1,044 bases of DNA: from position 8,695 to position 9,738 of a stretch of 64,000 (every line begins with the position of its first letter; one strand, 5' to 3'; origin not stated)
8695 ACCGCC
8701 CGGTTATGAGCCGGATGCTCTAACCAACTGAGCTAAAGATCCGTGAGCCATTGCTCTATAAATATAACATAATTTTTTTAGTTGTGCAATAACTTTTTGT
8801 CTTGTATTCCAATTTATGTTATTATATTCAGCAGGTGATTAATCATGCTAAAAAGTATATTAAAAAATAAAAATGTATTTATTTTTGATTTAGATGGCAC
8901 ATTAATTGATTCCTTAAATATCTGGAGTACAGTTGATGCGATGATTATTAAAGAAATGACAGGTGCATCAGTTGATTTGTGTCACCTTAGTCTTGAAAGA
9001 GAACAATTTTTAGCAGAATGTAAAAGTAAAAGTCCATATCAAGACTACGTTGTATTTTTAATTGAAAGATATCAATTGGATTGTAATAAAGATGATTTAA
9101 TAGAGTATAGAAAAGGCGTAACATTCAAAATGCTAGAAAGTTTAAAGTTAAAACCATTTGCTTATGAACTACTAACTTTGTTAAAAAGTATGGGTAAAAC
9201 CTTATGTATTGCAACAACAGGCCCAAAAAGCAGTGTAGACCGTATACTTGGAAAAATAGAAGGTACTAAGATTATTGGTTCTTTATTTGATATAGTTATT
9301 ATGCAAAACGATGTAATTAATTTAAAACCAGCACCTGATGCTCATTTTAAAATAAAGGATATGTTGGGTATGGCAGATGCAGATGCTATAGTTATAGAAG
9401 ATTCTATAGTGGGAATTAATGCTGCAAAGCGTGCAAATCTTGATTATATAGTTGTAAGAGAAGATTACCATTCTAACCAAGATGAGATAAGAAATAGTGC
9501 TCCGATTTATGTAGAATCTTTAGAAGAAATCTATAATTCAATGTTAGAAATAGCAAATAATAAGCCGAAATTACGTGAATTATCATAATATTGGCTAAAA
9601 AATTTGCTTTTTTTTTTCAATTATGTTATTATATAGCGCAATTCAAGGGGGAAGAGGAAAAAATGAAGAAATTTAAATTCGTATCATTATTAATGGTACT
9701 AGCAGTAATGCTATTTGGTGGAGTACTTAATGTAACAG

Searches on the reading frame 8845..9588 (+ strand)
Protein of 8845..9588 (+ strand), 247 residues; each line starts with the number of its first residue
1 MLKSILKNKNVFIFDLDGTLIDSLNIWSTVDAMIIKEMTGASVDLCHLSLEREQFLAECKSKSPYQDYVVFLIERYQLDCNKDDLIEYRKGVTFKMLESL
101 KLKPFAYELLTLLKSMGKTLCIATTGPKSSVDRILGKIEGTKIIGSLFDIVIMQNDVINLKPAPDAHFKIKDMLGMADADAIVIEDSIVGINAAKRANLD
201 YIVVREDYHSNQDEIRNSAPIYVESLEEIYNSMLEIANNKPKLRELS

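Call 3: search_protein_families(library=pfam, proteins=[window:8845-9588:+], max_evalue=0.01)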
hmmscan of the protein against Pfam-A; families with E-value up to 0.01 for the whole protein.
window:8845-9588:+ (247 aa): 2 families
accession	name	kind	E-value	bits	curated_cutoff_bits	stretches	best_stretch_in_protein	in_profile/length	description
PF13419.12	HAD_2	-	3.2e-21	76.7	23.8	1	13-204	2-178/178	Haloacid dehalogenase-like hydrolase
PF00702.32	Hydrolase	-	6.1e-17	63.1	26.4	1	11-198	3-191/191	haloacid dehalogenase-like hydrolase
